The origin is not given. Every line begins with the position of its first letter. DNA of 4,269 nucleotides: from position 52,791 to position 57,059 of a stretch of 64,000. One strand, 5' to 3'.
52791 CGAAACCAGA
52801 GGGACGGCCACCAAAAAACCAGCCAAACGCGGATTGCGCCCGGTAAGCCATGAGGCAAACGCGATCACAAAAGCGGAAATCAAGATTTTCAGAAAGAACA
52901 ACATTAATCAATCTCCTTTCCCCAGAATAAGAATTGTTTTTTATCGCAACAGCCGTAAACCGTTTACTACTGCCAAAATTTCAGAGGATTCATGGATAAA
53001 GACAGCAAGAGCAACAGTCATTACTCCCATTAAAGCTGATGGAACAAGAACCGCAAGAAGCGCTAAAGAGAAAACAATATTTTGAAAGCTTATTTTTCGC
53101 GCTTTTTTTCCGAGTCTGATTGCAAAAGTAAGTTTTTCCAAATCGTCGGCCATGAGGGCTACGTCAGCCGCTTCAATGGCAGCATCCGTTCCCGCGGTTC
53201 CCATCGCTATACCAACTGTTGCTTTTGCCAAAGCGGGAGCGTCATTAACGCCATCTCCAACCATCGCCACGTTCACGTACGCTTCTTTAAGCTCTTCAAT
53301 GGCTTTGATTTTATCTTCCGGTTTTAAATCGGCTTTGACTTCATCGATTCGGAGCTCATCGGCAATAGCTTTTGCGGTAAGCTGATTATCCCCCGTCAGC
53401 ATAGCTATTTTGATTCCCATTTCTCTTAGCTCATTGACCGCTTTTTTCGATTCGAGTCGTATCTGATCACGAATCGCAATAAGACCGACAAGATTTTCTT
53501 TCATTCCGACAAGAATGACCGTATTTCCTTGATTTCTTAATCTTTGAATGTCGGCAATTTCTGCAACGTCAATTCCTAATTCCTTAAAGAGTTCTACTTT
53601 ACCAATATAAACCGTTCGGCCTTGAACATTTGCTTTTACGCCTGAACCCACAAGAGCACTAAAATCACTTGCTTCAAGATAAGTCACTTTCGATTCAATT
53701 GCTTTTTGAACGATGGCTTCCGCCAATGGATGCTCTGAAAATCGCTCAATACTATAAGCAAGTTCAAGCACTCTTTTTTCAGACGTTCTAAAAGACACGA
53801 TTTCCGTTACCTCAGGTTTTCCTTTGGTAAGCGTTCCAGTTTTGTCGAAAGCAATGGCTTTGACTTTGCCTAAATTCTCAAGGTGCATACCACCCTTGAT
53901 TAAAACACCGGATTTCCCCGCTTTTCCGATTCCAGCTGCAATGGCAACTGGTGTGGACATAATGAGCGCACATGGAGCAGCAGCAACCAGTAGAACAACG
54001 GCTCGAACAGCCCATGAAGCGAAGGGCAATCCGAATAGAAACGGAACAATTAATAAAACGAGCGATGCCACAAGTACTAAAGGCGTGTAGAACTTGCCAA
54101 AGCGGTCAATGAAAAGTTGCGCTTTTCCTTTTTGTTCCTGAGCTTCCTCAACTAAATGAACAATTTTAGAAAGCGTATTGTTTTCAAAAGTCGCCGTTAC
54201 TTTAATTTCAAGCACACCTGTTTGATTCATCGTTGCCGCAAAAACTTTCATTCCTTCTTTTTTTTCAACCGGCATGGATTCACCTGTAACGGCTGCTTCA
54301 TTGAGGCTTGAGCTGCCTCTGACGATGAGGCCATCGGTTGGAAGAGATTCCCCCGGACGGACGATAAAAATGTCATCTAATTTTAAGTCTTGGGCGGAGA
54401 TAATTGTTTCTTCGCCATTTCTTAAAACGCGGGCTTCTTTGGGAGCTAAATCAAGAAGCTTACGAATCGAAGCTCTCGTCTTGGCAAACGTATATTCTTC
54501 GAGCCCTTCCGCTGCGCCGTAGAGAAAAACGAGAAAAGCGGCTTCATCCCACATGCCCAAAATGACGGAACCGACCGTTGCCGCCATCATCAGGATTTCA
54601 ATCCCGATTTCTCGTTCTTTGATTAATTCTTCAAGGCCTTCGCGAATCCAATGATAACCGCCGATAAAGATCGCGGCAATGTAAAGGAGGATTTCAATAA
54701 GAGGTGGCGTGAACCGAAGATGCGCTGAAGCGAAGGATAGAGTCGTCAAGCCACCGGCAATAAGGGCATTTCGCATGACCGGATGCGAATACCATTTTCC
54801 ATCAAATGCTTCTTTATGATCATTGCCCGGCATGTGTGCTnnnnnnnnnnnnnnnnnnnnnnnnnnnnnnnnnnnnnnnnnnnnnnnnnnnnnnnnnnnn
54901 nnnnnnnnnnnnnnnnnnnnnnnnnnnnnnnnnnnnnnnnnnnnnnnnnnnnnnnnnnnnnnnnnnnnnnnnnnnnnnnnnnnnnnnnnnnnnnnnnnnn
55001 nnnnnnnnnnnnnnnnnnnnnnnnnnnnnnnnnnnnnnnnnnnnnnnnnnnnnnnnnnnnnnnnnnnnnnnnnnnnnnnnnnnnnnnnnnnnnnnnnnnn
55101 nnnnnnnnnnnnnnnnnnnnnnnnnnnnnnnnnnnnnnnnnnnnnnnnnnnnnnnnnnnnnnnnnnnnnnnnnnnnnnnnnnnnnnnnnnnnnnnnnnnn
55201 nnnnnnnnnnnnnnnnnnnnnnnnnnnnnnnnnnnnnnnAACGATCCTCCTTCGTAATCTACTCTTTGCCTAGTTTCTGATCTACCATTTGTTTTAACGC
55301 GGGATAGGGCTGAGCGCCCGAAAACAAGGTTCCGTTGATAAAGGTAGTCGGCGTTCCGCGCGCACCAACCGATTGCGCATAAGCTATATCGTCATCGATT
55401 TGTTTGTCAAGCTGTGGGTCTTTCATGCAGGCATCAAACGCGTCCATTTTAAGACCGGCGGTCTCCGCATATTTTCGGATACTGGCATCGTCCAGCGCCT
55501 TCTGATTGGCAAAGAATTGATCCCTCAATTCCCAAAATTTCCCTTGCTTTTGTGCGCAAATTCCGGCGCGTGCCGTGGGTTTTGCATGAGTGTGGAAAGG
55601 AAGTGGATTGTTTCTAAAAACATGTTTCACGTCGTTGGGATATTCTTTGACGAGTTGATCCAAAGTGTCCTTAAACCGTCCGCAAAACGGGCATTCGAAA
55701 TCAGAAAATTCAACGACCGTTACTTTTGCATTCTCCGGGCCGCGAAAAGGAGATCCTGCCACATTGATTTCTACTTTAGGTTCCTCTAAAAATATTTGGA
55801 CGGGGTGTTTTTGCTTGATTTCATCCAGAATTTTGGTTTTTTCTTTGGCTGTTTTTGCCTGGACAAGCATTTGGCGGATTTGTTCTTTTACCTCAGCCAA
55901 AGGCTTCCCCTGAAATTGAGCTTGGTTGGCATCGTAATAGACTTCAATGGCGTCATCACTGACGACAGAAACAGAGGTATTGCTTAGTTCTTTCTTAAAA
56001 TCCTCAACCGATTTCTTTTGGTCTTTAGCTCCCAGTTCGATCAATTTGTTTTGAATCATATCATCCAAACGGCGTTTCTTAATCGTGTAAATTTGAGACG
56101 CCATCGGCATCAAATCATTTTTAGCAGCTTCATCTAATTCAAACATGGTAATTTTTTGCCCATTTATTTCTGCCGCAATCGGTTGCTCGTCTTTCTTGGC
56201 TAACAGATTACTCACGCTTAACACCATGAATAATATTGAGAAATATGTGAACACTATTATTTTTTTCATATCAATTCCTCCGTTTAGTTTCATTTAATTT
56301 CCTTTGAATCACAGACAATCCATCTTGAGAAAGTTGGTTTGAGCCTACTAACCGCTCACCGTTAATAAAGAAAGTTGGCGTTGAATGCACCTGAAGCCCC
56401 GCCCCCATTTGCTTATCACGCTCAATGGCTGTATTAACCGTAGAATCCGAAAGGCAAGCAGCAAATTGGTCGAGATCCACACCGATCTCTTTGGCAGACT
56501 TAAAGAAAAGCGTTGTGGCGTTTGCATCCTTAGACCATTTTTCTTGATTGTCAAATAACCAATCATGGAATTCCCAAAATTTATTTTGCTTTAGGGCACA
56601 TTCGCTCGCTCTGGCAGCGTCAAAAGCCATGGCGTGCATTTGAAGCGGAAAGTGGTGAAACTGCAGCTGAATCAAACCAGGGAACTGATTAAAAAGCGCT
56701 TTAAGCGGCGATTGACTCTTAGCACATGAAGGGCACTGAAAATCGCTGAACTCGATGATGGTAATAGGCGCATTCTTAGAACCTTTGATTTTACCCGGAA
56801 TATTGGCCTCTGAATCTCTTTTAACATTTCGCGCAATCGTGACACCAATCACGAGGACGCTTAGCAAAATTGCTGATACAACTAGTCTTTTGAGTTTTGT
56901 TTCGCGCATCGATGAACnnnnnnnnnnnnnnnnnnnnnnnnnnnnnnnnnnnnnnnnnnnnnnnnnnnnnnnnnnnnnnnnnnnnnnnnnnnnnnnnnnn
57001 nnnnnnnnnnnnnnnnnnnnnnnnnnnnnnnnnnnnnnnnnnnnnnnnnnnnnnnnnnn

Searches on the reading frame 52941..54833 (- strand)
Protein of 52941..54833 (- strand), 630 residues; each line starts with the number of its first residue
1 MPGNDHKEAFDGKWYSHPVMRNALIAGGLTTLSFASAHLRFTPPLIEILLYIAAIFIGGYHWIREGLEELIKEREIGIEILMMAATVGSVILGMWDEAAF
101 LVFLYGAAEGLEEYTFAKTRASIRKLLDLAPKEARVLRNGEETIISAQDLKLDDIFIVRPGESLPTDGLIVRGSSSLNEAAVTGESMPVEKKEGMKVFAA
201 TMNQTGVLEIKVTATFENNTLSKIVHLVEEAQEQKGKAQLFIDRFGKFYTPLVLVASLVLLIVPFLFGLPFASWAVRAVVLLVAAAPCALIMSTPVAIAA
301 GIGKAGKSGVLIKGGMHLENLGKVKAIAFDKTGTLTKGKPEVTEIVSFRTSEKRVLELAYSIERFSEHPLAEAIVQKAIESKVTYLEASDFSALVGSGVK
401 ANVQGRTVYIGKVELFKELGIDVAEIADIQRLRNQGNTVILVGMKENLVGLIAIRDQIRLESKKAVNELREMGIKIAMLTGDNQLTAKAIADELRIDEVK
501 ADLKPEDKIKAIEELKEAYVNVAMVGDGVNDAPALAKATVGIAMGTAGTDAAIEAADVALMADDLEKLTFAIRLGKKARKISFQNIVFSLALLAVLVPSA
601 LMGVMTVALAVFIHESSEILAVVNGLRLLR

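Call 37: search_protein_families(library=pfam, proteins=[window:52941-54833:-], max_evalue=0.001)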
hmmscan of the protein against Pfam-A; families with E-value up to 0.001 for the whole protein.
window:52941-54833:- (630 aa): 3 families
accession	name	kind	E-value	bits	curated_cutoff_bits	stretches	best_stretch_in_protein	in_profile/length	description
PF00122.25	E1-E2_ATPase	-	3.9e-58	196.4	28.1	1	129-307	2-180/181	E1-E2 ATPase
PF00702.32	Hydrolase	-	1.1e-41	143.8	26.4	1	324-538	1-190/191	haloacid dehalogenase-like hydrolase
PF08282.18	Hydrolase_3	-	0.00037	20.7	20.9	0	514-558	198-241/255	haloacid dehalogenase-like hydrolase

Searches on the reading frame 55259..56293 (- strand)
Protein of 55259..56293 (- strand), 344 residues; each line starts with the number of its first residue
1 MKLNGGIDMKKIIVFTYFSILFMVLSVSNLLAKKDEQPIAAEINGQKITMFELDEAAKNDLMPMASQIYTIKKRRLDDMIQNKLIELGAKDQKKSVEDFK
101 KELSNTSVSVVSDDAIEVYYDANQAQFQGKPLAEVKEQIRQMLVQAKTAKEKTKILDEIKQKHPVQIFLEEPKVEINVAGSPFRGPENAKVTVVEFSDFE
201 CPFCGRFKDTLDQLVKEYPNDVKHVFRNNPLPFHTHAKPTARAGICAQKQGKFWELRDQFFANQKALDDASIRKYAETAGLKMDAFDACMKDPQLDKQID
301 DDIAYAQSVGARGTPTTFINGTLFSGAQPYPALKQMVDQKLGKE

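Call 37: search_protein_families(library=pfam, proteins=[window:55259-56293:-], max_evalue=0.001)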
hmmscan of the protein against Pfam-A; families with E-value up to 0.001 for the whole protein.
window:55259-56293:- (344 aa): 5 families
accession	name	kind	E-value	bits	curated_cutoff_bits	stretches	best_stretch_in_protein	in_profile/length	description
PF13462.12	Thioredoxin_4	-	1.5e-27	97.2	23.2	1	180-338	4-164/165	Thioredoxin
PF01323.26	DSBA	-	4.1e-23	82.6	25.6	2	248-335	100-188/191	DSBA-like thioredoxin domain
PF13624.11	SurA_N_3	-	2.5e-06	27.9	27.2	1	12-98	15-110/162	SurA-like N-terminal domain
PF13098.12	Thioredoxin_2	-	4e-06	27.6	27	1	187-335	3-102/104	Thioredoxin-like domain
PF13623.11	SurA_N_2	-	0.0001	22.6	28.5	1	12-98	13-112/145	SurA-like N-terminal domain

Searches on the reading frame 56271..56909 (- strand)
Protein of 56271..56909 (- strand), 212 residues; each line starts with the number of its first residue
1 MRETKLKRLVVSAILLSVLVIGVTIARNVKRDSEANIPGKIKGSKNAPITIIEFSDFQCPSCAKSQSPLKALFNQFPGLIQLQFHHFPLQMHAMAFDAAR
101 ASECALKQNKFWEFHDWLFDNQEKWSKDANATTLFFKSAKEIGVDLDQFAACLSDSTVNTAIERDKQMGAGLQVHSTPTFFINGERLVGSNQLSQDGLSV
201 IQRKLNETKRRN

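Call 37: search_protein_families(library=pfam, proteins=[window:56271-56909:-], max_evalue=0.001)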
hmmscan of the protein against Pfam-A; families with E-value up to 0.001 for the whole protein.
window:56271-56909:- (212 aa): 3 families
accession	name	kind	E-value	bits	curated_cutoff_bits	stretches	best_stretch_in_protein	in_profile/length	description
PF13462.12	Thioredoxin_4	-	1.4e-27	97.3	23.2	1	41-192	7-155/165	Thioredoxin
PF01323.26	DSBA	-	1.8e-17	64.2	25.6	1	50-193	1-183/191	DSBA-like thioredoxin domain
PF13743.12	Thioredoxin_5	-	3e-05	24.3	27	1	127-182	108-163/186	Thioredoxin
